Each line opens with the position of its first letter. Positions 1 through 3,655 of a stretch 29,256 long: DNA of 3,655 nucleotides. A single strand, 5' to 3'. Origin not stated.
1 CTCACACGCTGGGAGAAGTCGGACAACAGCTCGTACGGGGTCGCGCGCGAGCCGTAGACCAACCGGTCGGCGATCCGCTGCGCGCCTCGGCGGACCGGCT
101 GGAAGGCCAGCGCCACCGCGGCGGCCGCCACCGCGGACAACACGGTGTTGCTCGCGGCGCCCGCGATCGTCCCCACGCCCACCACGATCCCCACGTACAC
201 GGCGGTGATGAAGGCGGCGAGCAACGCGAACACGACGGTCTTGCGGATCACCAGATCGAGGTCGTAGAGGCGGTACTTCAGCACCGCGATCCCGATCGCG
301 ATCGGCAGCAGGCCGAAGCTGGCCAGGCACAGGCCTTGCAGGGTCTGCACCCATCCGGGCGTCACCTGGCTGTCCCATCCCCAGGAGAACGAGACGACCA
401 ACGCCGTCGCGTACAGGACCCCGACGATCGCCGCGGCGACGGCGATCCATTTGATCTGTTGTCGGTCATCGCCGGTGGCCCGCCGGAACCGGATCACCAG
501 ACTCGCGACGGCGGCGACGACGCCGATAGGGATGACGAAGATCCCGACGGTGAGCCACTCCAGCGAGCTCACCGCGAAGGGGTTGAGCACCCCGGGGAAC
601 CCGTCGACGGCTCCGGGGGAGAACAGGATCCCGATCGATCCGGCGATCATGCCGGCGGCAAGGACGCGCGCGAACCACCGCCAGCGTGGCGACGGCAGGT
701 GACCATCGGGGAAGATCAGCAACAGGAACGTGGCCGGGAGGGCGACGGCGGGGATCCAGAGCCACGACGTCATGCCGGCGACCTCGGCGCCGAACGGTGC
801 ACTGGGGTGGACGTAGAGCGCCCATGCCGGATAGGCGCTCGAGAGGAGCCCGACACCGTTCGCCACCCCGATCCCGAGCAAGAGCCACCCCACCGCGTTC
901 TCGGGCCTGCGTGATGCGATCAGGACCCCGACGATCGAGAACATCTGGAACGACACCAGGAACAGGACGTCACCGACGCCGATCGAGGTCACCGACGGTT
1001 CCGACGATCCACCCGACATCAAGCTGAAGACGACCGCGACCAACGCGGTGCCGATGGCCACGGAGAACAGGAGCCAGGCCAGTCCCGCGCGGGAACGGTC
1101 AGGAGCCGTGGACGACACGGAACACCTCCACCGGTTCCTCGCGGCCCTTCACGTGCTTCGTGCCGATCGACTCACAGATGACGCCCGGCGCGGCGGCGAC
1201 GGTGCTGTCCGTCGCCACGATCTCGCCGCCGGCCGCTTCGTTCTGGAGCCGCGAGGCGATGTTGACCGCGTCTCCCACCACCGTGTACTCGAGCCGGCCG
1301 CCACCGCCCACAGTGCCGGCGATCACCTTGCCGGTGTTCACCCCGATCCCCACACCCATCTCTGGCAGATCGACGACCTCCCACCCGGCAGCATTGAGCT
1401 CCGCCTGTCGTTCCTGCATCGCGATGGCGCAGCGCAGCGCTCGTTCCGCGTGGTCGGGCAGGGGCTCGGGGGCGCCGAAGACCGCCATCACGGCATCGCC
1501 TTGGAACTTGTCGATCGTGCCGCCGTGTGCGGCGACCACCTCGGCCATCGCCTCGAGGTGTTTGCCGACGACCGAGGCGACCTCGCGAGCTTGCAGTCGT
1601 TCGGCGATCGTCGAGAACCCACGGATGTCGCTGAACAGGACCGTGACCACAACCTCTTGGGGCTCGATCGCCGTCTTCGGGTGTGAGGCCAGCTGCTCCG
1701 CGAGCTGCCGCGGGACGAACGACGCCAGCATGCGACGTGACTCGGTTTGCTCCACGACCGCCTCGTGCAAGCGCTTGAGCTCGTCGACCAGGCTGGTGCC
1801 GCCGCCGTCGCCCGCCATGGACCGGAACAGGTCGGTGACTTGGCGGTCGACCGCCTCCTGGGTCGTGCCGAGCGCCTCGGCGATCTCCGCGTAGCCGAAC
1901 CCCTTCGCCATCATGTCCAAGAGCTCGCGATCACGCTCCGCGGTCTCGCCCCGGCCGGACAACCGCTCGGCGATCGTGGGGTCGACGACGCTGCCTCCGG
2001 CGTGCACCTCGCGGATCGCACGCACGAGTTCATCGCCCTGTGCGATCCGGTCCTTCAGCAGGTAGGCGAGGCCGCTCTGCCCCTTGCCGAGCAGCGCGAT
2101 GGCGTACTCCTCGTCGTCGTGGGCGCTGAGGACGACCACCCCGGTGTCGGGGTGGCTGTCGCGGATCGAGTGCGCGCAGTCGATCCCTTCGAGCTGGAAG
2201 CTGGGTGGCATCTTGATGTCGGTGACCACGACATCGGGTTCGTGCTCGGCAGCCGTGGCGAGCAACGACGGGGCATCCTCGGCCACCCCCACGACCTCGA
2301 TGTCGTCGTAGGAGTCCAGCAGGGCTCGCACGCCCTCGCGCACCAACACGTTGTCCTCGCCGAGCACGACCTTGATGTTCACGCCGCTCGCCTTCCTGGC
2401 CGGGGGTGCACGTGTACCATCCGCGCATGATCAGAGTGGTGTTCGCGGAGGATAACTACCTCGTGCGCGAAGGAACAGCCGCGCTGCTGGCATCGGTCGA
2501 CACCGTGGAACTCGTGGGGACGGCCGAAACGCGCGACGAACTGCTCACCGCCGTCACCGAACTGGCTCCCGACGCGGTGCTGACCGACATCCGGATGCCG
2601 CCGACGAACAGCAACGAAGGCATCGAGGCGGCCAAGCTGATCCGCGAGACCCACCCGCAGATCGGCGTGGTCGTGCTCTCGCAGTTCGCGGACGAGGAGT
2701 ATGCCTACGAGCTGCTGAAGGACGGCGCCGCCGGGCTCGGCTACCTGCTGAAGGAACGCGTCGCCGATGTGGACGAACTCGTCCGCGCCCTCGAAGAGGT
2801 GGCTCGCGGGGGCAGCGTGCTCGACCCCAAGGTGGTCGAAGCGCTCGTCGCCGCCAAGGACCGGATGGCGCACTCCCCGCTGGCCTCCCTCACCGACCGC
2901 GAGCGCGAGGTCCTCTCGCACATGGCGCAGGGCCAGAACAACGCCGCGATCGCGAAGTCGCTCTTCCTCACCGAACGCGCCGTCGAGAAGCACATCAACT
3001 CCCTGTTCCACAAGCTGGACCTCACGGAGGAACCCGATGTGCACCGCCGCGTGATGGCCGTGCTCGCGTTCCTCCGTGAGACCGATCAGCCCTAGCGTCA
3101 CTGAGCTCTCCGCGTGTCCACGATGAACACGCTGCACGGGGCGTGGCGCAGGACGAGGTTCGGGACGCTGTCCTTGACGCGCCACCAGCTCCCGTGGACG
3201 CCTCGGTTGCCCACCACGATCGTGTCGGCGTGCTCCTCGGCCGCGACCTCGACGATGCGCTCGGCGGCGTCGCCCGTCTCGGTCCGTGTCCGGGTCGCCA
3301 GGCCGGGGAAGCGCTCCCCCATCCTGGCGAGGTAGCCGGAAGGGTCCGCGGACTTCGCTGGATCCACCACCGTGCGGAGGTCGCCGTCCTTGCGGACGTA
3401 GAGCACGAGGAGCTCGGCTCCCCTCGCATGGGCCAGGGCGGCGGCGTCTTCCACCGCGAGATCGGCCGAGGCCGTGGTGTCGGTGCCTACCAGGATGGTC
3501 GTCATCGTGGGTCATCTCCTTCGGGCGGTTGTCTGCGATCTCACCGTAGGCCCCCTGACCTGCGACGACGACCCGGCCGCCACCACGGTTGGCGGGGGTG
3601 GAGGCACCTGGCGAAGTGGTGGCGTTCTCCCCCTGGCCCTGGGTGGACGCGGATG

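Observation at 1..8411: Candidate undescribed two-component/cAMP signalling island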

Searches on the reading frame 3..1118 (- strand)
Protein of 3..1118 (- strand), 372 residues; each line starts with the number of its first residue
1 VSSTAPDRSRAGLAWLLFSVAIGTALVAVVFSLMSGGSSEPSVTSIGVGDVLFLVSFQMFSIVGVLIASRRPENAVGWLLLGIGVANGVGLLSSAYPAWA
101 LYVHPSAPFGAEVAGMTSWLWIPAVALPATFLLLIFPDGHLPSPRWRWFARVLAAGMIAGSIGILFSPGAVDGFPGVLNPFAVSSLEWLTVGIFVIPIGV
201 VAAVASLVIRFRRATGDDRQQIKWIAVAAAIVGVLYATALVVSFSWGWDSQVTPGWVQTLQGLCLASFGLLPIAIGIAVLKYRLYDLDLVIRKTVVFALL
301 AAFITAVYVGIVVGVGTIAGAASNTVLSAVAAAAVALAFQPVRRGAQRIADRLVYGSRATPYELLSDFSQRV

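Call 5: search_protein_families(library=pfam, proteins=[window:3-1118:-], max_evalue=0.01)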
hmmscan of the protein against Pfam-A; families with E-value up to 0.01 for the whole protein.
window:3-1118:- (372 aa): 0 families

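Call 35: search_protein_families(library=pfam, proteins=[window:3-1118:-], max_evalue=10)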
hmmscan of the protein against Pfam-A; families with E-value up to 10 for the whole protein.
window:3-1118:- (372 aa): 2 families
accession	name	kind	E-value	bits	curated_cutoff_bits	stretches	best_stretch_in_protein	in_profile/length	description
PF24014.1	DUF7328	-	0.034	14.9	27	1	187-231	2-45/60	Family of unknown function (DUF7328)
PF20972.2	MASE9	-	0.94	9.8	24.3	1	198-300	96-193/203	MASE9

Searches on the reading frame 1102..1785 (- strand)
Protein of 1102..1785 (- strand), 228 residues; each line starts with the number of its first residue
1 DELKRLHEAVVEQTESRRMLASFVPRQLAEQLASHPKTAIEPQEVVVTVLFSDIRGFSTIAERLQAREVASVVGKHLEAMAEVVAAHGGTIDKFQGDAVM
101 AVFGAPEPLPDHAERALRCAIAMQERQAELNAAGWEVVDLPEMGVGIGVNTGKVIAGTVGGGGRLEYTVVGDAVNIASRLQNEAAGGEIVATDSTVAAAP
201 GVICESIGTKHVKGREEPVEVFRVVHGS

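Call 23: search_solved_structures(query=window:1102-1785:-, show_alignments=3, max_evalue=0.00001)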
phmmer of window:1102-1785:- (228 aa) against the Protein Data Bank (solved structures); distinct sequences matched with E-value up to 0.00001: 56.
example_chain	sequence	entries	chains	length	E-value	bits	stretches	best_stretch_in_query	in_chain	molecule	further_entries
2w01_A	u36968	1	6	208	5.6e-34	121.1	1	45-224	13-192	ADENYLATE CYCLASE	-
6fht_A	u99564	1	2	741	1.3e-33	120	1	42-224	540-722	Bacteriophytochrome,Adenylate cyclase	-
3r5g_A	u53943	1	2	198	4.3e-32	115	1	40-226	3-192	CyaB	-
1wc0_A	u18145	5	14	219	7.9e-25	91.2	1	40-219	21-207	ADENYLATE CYCLASE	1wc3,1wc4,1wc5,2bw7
1wc1_A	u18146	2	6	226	8.5e-25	91.1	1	40-219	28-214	ADENYLATE CYCLASE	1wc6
5mbh_A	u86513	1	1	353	7.2e-24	88.1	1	13-224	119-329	Beta subunit of photoactivated adenylyl cyclase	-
5mbj_A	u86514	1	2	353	1.5e-23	87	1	13-224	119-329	Beta subunit of photoactivated adenylyl cyclase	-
5mbk_A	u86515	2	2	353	1.9e-23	86.8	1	13-224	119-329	Beta subunit of photoactivated adenylyl cyclase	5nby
5m27_A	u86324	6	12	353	1.9e-23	86.8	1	13-224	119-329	Beta subunit of photoactivated adenylyl cyclase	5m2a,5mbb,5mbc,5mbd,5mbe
5x4t_A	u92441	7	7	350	2.9e-22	82.9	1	13-182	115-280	Photoactivated adenylyl cyclase | Family 3 adenylate cyclase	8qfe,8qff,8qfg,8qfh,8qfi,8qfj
9f1z_A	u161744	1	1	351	2.9e-22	82.9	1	13-182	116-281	Family 3 adenylate cyclase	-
5x4u_A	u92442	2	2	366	3.1e-22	82.8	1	13-182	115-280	Photoactivated adenylyl cyclase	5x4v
4yus_A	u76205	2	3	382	3.5e-22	82.6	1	13-182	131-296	Family 3 adenylate cyclase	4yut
9f1w_A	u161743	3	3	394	3.8e-22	82.5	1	13-182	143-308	Family 3 adenylate cyclase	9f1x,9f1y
5mbg_A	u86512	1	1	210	1.1e-21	81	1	40-224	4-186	Beta subunit of photoactivated adenylyl cyclase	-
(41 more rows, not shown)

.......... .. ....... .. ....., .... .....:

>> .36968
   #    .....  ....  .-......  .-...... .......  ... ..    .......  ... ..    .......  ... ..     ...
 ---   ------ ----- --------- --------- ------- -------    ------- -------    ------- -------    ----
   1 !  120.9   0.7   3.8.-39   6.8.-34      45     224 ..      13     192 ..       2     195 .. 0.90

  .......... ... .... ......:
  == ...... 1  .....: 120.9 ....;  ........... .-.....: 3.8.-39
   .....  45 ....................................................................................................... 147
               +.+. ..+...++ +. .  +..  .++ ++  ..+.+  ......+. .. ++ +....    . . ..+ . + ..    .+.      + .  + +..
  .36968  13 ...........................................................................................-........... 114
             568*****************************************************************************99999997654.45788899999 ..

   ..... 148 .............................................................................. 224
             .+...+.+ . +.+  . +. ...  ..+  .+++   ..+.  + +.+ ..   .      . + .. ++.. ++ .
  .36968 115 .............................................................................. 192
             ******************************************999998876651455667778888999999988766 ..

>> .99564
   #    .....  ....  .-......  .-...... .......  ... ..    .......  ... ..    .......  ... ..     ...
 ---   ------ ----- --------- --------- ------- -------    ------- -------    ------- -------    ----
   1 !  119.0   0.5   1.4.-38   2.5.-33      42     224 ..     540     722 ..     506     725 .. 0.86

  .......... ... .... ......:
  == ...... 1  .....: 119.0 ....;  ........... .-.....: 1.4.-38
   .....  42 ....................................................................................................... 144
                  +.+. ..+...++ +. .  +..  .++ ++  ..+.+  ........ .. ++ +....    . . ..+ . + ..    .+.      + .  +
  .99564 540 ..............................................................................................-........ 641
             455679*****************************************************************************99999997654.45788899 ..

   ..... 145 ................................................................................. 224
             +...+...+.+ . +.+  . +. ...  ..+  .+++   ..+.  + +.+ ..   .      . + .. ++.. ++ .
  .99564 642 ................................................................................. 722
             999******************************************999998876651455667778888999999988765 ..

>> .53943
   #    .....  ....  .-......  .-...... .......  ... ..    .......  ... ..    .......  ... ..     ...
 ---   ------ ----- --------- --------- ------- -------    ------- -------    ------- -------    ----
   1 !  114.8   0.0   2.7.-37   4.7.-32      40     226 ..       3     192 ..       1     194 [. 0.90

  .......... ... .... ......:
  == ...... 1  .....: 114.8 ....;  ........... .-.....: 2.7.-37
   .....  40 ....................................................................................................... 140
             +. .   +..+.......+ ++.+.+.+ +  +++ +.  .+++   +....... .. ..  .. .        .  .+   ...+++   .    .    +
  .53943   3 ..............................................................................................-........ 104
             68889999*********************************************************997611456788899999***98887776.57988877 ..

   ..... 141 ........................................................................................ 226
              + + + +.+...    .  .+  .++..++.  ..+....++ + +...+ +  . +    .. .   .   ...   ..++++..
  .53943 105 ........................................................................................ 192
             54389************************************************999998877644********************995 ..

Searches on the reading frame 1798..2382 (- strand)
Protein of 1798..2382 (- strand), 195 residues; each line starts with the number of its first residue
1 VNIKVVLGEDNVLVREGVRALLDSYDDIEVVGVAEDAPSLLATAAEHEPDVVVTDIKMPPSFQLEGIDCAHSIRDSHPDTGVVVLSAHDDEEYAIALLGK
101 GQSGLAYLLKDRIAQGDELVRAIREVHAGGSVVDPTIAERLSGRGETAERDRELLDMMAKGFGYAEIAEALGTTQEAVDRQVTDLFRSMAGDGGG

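Call 60: search_solved_structures(query=window:1798-2382:-, show_alignments=3, max_evalue=1e-8)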
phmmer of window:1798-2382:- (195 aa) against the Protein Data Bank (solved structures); distinct sequences matched with E-value up to 1e-8: 15.
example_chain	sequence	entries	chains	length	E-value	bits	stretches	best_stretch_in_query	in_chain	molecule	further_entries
7ve6_A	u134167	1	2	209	1.2e-15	61.1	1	1-186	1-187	Response regulator protein VraR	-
3eul_A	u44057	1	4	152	2.7e-15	59.9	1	3-143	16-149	POSSIBLE NITRATE/NITRITE RESPONSE TRANSCRIPTIONAL REGULATORY PROTEIN NARL (DNA-binding res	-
4gvp_A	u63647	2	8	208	3.4e-15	59.6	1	3-186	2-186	Response regulator protein vraR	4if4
5hev_A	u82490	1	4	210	1.5e-14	57.5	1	3-187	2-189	Response regulator protein VraR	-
1a04_A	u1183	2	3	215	6e-14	55.5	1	5-189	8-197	NITRATE/NITRITE RESPONSE REGULATOR PROTEIN NARL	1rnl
3c3w_A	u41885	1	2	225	2.5e-13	53.5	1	3-186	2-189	TWO COMPONENT TRANSCRIPTIONAL REGULATORY PROTEIN DEVR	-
4ldz_A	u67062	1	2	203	2.6e-13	53.5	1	3-180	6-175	Transcriptional regulatory protein DesR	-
4yn8_A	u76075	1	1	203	7.3e-13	52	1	2-189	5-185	Response regulator ChrA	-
6eo2_A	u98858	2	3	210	2e-10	44.1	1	2-181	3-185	Transcriptional regulatory protein RcsB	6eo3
5o8y_A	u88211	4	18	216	2.2e-10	43.9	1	2-181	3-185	Transcriptional regulatory protein RcsB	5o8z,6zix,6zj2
5vxn_A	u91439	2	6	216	2.2e-10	43.9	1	2-181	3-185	Transcriptional regulatory protein RcsB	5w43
3cz5_A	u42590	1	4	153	2.4e-10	43.8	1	4-142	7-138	Two-component response regulator, LuxR family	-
9xzo_A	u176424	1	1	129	6.7e-10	42.4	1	4-105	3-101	De novo protein M1X0B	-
6swf_A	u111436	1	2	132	4.2e-09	39.7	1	4-98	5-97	Two-component response regulator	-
6swb_A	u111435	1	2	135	5e-09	39.5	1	4-98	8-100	Two-component response regulator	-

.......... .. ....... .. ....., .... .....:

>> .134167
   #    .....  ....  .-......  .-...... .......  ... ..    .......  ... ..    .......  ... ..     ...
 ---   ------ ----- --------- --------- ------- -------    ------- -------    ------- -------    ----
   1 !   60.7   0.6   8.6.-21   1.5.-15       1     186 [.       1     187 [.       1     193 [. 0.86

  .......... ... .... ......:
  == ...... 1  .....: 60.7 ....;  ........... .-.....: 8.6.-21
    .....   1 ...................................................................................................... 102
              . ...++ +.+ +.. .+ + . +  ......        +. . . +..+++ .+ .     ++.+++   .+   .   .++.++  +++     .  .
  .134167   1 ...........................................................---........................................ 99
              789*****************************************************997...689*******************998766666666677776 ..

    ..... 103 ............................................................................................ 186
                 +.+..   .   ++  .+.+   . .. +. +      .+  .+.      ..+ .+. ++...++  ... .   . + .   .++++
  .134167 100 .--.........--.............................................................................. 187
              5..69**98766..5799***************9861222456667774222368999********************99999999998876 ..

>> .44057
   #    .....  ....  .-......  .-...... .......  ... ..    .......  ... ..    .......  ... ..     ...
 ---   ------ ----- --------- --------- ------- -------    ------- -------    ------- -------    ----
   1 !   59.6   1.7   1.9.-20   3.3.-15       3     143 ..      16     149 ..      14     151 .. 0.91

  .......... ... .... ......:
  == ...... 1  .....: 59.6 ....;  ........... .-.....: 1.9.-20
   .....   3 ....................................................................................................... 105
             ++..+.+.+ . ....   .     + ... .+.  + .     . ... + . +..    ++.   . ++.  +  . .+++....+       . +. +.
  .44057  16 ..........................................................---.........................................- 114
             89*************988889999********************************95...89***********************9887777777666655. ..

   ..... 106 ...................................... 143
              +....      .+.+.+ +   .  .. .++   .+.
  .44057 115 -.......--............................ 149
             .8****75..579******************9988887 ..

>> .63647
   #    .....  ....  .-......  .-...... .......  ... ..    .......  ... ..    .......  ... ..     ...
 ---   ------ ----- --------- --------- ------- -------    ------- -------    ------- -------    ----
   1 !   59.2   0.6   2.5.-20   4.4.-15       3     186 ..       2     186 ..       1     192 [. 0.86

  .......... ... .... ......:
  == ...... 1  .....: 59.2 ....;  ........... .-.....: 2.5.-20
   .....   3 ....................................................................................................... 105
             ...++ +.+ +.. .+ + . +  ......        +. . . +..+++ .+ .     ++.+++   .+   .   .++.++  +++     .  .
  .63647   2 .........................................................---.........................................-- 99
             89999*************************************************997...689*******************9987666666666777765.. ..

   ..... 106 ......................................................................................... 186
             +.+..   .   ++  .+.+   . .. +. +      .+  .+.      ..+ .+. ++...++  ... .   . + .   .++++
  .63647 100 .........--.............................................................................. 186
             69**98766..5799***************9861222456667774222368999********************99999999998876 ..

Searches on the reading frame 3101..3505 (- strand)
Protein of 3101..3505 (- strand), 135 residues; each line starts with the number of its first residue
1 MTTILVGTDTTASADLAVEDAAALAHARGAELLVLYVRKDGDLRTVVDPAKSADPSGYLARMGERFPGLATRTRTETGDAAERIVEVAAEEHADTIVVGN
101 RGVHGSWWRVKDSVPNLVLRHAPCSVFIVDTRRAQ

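Call 5: search_protein_families(library=pfam, proteins=[window:3101-3505:-], max_evalue=0.01)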
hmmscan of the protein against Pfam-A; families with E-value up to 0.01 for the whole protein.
window:3101-3505:- (135 aa): 2 families
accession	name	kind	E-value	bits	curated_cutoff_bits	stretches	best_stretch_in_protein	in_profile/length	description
PF00582.32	Usp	-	8.4e-22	78.7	24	1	2-129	3-140/141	Universal stress protein family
PF00875.24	DNA_photolyase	-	0.0012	19.3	26.6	1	14-116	7-111/164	DNA photolyase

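Call 20: search_protein_families(library=ncbifam, proteins=[window:3101-3505:-], max_evalue=0.001)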
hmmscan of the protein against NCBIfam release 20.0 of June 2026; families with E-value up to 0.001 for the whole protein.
window:3101-3505:- (135 aa): 0 families

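Call 22: search_solved_structures(query=window:3101-3505:-, show_alignments=4, max_evalue=0.001)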
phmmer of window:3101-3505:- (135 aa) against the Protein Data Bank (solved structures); distinct sequences matched with E-value up to 0.001: 9.
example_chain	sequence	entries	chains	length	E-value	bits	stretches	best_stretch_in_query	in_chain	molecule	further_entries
5ahw_A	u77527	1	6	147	5.8e-06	29.7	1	3-131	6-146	UNIVERSAL STRESS PROTEIN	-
1tq8_A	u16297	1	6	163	7.4e-06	29.4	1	3-132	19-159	hypothetical protein Rv1636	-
2jax_A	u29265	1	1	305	2.9e-05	27.4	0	3-125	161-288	HYPOTHETICAL PROTEIN TB31.7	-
3cis_A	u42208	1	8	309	3.2e-05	27.3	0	3-125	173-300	Uncharacterized protein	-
3s3t_A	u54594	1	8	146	4e-05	27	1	2-129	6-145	Nucleotide-binding protein, universal stress protein UspA family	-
3loq_A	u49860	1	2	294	4.4e-05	26.9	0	4-129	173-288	universal stress protein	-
2pfs_A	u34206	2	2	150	4.7e-05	26.8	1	77-131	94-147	Universal stress protein | Universal stress protein (Usp)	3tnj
1wjg_A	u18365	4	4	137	5.6e-05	26.5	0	3-129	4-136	probable ATP binding protein | Universal stress protein family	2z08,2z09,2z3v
4wny_A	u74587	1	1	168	0.00077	22.8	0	71-134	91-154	Universal stress protein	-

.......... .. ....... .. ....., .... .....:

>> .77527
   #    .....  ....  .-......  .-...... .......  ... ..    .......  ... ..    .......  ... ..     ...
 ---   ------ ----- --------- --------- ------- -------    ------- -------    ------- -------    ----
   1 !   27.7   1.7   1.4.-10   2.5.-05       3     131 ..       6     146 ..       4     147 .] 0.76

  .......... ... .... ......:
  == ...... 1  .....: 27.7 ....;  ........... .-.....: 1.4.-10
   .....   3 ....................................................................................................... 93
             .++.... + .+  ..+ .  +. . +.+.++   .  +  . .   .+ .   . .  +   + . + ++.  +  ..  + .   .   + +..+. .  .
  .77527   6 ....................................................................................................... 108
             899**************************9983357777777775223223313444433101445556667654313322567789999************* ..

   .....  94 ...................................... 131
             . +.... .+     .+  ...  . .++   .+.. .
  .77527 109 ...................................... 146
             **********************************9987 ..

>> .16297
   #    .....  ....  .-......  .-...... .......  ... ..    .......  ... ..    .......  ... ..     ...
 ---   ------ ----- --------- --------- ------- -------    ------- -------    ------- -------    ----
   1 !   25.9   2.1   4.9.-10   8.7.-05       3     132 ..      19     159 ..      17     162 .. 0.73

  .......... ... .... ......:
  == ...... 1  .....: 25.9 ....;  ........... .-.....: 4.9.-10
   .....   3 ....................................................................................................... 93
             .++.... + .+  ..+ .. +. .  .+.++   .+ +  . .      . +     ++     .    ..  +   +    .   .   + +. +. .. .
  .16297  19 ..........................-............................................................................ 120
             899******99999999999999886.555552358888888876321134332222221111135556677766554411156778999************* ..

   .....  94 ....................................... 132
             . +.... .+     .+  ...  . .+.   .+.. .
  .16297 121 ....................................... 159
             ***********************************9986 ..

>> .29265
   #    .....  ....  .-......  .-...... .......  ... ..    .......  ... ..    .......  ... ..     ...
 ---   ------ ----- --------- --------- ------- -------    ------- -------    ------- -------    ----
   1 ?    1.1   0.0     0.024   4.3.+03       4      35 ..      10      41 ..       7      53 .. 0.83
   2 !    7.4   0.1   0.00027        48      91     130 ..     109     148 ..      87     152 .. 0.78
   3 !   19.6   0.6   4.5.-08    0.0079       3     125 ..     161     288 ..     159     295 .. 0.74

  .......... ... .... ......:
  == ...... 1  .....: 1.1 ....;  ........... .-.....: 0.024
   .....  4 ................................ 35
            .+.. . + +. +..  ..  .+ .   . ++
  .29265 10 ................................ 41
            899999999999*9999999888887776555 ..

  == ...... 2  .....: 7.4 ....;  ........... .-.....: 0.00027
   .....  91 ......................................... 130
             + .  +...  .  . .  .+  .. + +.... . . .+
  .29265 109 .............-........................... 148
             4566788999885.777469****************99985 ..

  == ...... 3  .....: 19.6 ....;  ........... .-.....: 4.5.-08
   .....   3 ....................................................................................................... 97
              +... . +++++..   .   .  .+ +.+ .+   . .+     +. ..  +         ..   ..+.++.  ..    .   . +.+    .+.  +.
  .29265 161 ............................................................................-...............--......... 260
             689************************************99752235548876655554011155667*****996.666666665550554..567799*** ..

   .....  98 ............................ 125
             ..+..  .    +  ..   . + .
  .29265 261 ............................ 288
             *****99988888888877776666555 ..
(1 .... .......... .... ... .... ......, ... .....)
